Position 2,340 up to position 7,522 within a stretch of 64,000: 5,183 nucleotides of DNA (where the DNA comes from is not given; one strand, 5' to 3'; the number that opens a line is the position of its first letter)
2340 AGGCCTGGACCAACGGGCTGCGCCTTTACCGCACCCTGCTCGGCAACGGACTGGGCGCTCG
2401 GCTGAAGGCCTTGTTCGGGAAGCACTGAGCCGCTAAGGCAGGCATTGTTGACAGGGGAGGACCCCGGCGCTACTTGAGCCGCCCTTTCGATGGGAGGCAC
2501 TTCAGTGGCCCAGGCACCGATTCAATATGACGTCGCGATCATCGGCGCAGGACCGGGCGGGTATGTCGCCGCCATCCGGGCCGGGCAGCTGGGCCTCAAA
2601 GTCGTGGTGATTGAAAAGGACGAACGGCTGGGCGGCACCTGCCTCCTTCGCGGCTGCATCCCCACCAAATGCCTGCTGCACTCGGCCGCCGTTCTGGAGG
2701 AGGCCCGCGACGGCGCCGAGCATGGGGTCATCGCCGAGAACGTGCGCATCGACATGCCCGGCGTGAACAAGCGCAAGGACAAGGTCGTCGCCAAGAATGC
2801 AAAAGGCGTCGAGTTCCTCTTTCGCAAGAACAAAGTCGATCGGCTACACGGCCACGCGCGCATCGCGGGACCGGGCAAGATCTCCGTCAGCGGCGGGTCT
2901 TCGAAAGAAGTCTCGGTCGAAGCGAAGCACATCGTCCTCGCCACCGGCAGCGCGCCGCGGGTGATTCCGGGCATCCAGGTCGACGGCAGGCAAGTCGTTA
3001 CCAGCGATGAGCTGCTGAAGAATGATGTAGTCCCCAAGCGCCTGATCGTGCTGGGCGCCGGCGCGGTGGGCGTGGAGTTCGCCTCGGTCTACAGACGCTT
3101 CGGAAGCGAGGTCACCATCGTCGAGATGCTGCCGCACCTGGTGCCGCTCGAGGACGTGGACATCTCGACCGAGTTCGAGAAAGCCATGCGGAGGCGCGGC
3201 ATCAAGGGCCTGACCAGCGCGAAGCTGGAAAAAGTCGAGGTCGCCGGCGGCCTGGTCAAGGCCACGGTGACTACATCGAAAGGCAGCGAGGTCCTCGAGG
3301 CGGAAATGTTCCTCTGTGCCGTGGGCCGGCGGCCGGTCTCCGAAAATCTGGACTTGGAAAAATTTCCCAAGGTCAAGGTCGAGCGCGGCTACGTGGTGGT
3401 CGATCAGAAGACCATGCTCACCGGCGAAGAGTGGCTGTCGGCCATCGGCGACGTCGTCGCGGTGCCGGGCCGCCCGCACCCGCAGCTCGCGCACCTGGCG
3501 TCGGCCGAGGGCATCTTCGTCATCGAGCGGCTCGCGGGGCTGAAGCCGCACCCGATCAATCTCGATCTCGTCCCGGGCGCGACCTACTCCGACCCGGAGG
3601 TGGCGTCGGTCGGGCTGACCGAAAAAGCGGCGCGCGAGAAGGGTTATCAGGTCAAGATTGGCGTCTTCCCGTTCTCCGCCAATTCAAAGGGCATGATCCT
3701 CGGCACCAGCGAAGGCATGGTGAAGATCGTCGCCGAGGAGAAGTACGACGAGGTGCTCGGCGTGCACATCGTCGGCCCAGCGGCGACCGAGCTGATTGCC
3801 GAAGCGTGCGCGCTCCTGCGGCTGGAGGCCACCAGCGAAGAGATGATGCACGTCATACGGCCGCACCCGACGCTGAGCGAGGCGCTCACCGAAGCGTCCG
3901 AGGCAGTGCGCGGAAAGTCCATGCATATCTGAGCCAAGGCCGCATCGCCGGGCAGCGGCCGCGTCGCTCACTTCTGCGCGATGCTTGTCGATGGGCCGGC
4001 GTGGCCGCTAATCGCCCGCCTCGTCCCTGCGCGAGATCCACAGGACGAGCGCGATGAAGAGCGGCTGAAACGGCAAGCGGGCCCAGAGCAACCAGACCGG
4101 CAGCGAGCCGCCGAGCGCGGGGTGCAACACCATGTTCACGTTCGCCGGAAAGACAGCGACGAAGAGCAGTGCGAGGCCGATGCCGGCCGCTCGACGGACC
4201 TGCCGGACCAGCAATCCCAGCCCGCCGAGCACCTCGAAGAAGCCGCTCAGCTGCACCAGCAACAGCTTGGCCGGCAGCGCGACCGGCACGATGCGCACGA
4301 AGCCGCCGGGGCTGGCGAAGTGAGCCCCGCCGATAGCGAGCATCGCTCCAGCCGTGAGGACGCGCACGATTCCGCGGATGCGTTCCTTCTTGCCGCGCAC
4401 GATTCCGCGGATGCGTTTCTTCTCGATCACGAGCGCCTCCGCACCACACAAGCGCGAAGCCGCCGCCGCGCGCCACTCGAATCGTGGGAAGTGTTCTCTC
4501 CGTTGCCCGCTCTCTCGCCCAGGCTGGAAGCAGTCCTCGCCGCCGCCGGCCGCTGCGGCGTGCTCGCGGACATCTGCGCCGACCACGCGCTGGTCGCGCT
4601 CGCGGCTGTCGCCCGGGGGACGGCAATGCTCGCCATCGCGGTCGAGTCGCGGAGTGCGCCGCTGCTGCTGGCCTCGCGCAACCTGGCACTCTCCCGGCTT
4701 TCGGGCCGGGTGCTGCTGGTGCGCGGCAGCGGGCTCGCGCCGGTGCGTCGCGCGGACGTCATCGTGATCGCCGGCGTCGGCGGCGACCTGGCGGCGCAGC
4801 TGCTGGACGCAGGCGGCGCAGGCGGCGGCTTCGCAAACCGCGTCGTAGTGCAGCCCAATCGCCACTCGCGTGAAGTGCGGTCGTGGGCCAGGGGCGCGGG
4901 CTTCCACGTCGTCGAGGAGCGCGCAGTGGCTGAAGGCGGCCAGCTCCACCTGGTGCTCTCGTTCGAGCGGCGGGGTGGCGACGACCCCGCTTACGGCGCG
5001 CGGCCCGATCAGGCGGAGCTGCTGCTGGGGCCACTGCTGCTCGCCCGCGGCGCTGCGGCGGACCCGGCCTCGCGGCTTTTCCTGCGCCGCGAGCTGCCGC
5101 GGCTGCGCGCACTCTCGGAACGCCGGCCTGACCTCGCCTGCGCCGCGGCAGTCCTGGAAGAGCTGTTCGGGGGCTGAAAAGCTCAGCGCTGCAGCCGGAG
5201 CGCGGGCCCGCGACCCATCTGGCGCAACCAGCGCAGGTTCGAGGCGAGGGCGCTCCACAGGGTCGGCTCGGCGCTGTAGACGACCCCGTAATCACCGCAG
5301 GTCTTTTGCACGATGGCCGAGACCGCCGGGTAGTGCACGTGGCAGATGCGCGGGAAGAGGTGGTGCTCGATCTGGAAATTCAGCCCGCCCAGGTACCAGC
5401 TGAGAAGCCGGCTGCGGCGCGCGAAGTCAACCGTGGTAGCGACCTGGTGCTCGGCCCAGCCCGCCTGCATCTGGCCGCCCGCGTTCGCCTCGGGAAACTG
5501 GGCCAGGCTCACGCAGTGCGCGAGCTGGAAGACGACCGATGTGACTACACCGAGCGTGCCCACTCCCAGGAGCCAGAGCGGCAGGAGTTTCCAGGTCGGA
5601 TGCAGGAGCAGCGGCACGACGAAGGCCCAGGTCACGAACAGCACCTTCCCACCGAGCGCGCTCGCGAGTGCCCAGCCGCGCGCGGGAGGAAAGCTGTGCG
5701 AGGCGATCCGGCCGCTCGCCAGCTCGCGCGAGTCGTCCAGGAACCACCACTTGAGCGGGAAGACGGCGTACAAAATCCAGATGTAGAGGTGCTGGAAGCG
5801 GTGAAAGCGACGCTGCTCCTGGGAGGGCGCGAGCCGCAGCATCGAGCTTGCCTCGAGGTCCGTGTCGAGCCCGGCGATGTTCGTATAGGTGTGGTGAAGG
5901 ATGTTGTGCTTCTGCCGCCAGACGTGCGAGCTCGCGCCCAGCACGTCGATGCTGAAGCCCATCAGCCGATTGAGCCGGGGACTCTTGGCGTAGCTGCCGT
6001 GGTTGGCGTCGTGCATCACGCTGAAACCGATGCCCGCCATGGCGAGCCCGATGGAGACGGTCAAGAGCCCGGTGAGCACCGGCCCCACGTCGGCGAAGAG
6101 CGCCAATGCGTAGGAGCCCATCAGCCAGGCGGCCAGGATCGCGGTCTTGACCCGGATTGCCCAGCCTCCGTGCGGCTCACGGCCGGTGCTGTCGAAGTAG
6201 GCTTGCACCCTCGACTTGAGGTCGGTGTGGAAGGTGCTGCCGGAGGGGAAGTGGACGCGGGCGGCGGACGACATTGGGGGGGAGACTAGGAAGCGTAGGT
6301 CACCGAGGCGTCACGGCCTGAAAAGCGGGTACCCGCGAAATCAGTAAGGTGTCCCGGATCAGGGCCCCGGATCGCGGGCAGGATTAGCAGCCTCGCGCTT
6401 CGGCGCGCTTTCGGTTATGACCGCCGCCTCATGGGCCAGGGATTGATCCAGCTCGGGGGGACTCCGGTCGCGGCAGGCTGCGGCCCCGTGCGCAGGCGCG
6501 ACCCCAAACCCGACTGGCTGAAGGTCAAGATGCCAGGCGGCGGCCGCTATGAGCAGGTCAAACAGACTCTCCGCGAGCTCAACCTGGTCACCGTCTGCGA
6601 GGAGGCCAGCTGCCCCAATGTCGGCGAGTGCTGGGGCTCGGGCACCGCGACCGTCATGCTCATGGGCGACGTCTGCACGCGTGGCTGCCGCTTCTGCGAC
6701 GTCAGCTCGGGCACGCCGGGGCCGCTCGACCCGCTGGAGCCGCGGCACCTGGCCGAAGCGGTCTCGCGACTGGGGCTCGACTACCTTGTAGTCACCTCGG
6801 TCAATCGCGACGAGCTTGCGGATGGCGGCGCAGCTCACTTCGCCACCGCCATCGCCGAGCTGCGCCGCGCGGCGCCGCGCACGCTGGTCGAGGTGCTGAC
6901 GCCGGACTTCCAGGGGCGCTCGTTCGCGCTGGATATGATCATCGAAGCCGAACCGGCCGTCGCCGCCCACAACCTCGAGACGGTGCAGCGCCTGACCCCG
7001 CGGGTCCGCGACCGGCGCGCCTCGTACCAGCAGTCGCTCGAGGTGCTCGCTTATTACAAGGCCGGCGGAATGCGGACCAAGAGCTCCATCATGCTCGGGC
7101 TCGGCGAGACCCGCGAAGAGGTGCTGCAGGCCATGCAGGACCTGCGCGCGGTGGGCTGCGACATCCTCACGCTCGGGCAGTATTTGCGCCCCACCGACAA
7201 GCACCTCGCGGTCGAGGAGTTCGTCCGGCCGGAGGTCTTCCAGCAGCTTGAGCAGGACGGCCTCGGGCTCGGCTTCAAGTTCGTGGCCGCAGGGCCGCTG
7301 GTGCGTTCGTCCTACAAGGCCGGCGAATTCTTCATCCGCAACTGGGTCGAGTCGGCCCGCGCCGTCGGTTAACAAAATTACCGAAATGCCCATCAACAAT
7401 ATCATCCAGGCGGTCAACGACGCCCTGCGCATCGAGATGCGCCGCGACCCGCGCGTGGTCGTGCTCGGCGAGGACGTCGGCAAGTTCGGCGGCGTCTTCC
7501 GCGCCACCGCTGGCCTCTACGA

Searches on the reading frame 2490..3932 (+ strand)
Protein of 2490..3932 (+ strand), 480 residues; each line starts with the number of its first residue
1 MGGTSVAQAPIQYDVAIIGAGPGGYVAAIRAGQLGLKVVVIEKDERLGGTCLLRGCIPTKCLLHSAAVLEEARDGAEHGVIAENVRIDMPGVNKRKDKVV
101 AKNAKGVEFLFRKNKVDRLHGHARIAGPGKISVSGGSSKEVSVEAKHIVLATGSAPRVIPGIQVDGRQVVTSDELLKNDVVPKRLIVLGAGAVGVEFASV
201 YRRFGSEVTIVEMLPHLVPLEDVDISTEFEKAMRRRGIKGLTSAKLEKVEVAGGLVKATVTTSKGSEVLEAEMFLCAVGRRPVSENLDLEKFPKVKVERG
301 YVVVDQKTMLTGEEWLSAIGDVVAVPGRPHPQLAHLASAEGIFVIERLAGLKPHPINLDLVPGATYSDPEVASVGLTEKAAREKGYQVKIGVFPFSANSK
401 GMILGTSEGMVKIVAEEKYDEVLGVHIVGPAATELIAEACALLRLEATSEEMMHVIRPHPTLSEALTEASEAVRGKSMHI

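Call 39: search_protein_families(library=pfam, proteins=[window:2490-3932:+], max_evalue=0.00001)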
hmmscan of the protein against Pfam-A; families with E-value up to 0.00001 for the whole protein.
window:2490-3932:+ (480 aa): 10 families
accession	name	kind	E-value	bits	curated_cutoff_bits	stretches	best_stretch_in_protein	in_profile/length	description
PF07992.20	Pyr_redox_2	-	4.6e-62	210.5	26.1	1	13-341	1-291/291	Pyridine nucleotide-disulphide oxidoreductase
PF02852.28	Pyr_redox_dim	-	3.4e-36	124.2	25.3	1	361-469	1-109/110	Pyridine nucleotide-disulphide oxidoreductase, dimerisation domain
PF00070.33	Pyr_redox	-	1.5e-20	73.9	22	1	184-260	1-78/82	Pyridine nucleotide-disulphide oxidoreductase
PF13738.12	Pyr_redox_3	-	1.8e-11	44.3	30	1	141-311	121-296/305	Pyridine nucleotide-disulphide oxidoreductase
PF12831.13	FAD_oxidored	-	2.8e-10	40.5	27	1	14-52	1-39/416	FAD dependent oxidoreductase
PF13450.12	NAD_binding_8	-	5.6e-10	39.8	21.9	1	17-51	1-35/68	NAD(P)-binding Rossmann-like domain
PF01134.28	GIDA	-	1.4e-09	37.9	22.1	1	14-154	1-150/391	Glucose inhibited division protein A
PF03486.20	HI0933_like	-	8.4e-08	32.4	50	0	14-52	2-40/244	HI0933-like protein Rossmann domain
PF00890.30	FAD_binding_2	-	1e-06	28.7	20.4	1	14-50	1-37/414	FAD binding domain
PF13434.12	Lys_Orn_oxgnase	-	7.4e-06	25.8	21.3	0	131-229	134-237/339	L-lysine 6-monooxygenase/L-ornithine 5-monooxygenase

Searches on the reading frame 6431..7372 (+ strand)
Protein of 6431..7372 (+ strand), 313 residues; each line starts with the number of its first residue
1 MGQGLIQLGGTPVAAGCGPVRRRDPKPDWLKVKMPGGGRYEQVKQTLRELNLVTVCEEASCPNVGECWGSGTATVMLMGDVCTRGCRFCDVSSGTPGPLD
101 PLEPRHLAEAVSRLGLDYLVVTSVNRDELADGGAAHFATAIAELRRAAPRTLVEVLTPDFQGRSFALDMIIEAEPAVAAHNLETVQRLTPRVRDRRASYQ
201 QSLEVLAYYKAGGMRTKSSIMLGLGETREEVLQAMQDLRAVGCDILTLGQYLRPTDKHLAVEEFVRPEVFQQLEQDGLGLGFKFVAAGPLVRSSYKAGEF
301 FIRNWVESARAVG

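Call 39: search_protein_families(library=pfam, proteins=[window:6431-7372:+], max_evalue=0.00001)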
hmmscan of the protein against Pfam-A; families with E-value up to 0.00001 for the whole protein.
window:6431-7372:+ (313 aa): 2 families
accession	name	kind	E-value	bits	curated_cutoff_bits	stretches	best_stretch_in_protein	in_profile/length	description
PF04055.27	Radical_SAM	-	2.7e-19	70.4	29.5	1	78-238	3-166/166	Radical SAM superfamily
PF16881.10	LIAS_N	-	2.2e-11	44.5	27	1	26-61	61-96/96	N-terminal domain of lipoyl synthase of Radical_SAM family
